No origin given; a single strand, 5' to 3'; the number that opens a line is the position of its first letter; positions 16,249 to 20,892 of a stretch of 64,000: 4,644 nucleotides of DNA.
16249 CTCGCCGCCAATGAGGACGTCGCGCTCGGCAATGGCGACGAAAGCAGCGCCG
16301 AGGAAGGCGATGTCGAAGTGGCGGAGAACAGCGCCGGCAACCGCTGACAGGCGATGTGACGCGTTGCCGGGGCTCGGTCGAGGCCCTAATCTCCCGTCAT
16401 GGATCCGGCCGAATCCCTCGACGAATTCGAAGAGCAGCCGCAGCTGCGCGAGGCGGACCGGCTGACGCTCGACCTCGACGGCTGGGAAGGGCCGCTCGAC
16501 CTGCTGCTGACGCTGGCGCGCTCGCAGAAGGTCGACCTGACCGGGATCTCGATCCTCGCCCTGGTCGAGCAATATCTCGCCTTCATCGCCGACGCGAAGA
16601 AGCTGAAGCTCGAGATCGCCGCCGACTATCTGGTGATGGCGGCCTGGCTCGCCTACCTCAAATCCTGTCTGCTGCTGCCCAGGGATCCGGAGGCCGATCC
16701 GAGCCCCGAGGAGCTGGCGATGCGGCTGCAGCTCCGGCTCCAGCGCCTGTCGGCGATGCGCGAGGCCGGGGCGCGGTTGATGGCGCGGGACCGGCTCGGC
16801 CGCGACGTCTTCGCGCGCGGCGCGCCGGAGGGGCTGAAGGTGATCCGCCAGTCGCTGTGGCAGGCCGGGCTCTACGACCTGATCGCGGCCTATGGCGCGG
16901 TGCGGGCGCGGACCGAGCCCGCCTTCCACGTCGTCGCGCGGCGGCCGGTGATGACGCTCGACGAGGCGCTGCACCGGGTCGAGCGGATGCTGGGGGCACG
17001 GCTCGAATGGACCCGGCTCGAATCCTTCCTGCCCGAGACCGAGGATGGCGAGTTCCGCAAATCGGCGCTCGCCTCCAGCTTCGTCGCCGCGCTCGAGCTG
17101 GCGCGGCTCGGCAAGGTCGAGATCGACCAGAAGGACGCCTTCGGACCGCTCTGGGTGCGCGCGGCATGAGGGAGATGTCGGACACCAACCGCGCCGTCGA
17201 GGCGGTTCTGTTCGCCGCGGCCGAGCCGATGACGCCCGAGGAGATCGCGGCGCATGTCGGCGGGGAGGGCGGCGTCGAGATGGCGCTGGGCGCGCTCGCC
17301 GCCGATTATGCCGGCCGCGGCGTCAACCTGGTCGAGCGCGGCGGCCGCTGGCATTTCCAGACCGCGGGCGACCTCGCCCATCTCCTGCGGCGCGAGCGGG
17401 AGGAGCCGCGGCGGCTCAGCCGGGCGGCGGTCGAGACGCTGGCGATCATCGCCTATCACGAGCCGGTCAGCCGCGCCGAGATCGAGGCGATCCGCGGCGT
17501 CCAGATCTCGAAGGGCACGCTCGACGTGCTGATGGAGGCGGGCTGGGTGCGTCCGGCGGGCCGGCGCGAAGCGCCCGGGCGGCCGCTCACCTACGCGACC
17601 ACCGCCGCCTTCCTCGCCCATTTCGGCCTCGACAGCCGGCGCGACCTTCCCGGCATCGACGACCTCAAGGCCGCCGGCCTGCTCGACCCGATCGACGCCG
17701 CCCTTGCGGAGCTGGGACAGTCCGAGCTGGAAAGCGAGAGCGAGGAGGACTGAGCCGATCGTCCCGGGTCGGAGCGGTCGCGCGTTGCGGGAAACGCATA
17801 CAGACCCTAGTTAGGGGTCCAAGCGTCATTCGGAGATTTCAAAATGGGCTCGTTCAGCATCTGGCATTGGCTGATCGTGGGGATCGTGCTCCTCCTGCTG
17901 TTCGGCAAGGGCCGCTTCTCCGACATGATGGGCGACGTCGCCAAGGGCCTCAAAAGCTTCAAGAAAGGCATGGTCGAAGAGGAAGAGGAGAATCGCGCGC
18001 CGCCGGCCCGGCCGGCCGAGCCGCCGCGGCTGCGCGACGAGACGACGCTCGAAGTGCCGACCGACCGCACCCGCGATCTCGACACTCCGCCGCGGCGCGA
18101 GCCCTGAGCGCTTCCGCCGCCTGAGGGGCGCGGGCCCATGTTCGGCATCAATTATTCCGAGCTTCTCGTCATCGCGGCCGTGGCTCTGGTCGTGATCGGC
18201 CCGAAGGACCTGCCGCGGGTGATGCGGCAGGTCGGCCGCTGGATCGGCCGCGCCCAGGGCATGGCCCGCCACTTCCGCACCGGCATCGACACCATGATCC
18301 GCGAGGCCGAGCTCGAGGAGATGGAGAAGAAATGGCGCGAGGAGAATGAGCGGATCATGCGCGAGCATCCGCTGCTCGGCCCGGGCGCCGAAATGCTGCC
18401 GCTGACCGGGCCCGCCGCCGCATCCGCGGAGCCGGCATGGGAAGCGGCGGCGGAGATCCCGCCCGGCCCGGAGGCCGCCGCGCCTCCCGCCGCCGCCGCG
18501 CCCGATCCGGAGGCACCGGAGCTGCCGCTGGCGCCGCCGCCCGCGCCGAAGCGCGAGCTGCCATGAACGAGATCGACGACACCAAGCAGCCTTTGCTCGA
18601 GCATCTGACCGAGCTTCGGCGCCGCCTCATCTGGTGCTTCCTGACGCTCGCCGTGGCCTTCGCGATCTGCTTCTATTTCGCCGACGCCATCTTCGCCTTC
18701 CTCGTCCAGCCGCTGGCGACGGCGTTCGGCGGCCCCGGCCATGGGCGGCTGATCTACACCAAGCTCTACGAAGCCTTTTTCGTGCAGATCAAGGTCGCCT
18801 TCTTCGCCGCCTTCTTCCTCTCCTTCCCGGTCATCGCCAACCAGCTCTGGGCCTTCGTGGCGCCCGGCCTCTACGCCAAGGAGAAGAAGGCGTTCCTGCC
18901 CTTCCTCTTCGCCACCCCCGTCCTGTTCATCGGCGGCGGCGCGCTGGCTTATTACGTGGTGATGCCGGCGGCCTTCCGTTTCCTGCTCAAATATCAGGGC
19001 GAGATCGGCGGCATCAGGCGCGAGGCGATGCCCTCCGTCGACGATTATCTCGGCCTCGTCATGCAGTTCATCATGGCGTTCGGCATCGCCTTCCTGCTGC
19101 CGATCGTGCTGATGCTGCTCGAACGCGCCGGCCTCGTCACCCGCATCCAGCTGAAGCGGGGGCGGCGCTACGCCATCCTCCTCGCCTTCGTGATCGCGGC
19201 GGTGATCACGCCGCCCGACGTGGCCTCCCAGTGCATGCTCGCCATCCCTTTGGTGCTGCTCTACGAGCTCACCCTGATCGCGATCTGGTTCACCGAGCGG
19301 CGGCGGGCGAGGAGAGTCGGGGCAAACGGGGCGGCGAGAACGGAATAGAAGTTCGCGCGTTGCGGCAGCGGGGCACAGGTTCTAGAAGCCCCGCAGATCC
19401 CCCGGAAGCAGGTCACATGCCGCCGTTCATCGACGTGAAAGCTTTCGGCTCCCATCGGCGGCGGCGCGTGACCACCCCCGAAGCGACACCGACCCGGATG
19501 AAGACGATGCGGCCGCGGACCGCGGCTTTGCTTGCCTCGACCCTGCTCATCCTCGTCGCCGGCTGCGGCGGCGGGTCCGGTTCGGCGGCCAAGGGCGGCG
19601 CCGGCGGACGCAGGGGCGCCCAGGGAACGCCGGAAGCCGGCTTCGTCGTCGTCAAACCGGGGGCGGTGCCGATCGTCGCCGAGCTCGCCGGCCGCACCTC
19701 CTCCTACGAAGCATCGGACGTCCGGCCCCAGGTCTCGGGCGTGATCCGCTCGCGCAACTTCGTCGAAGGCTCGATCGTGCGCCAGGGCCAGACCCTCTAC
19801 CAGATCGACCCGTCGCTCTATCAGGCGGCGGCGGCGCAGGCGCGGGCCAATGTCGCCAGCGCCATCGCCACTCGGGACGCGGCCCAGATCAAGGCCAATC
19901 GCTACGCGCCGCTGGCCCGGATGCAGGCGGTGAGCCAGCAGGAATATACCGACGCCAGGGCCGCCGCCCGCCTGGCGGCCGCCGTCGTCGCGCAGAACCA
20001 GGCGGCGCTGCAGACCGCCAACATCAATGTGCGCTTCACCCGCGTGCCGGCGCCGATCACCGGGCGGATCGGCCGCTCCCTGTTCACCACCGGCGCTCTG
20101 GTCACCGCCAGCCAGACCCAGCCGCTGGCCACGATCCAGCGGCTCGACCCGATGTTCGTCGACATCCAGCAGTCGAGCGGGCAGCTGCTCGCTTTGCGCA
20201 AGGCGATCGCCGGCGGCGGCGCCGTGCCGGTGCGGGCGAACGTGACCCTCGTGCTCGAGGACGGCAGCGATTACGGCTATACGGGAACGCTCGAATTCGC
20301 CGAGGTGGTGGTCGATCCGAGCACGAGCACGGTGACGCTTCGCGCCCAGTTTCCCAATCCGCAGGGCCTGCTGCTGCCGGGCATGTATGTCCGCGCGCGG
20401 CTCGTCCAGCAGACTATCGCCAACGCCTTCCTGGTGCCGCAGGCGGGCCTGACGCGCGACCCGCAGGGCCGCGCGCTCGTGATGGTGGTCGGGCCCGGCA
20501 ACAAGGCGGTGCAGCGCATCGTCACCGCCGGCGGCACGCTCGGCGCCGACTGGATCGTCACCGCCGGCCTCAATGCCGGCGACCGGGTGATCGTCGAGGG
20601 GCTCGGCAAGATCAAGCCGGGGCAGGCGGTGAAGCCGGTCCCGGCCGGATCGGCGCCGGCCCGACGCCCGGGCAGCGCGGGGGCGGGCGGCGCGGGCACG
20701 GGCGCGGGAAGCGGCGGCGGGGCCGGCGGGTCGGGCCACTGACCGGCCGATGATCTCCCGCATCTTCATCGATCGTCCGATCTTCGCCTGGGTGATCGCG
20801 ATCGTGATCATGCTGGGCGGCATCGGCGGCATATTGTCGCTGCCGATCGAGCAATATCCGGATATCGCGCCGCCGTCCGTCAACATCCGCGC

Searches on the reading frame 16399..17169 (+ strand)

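Call 34: search_protein_families(library=pfam, proteins=[window:16399-17169:+], max_evalue=0.0001)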
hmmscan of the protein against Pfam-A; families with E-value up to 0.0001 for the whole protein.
window:16399-17169:+ (256 aa): 1 family
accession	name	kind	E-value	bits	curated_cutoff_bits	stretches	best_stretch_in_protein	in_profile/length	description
PF02616.19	SMC_ScpA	-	4.6e-15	56.7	24.6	1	40-254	2-230/232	Segregation and condensation protein ScpA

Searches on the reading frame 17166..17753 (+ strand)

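Call 34: search_protein_families(library=pfam, proteins=[window:17166-17753:+], max_evalue=0.0001)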
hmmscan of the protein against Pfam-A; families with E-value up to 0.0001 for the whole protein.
window:17166-17753:+ (195 aa): 1 family
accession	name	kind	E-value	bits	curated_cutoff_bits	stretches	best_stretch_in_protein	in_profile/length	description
PF04079.22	SMC_ScpB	-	3e-48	163.8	27.4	1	10-163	2-159/160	Segregation and condensation complex subunit ScpB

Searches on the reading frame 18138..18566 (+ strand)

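Call 34: search_protein_families(library=pfam, proteins=[window:18138-18566:+], max_evalue=0.0001)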
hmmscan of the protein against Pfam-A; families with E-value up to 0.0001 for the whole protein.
window:18138-18566:+ (142 aa): 1 family
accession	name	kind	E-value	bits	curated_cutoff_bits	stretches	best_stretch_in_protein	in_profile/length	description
PF02416.21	TatA_B_E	-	2.4e-05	23.9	21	1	7-35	4-32/53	mttA/Hcf106 family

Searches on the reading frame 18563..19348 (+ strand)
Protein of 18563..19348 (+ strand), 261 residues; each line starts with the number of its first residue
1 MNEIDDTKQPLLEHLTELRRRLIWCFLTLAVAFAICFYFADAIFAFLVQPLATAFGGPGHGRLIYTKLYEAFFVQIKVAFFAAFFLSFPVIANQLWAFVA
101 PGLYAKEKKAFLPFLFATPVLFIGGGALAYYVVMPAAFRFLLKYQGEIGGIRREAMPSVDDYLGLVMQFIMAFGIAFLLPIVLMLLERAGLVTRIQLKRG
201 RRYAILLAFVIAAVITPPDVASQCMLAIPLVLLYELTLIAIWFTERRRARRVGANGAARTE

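Call 34: search_protein_families(library=pfam, proteins=[window:18563-19348:+], max_evalue=0.0001)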
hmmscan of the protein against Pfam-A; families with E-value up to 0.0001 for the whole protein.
window:18563-19348:+ (261 aa): 1 family
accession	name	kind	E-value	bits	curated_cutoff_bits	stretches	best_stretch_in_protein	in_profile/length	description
PF00902.23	TatC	-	2.2e-74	250.2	25.1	1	13-229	1-208/208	Sec-independent protein translocase protein (TatC)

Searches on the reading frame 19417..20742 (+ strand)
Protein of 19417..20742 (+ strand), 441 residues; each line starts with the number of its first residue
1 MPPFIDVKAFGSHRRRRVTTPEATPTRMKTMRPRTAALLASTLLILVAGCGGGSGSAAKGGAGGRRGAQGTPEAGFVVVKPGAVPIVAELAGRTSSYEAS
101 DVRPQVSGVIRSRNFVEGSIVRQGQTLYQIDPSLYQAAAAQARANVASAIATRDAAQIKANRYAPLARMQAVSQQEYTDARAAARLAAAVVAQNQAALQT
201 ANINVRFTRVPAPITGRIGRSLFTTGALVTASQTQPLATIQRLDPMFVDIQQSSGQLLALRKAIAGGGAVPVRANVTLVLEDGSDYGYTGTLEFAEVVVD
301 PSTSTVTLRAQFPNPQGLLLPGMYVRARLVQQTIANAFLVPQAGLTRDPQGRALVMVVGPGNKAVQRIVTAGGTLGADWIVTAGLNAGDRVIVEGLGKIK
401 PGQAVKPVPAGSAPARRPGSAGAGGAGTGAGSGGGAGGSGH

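Call 34: search_protein_families(library=pfam, proteins=[window:19417-20742:+], max_evalue=0.0001)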
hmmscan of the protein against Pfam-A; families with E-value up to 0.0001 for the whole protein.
window:19417-20742:+ (441 aa): 2 families
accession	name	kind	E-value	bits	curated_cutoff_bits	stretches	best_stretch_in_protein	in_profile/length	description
PF16576.10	HlyD_D23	-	2e-15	57.1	30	1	101-325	21-214/214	Barrel-sandwich domain of CusB or HlyD membrane-fusion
PF13437.12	HlyD_3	-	9.9e-12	46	22.2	1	210-322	2-106/106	HlyD family secretion protein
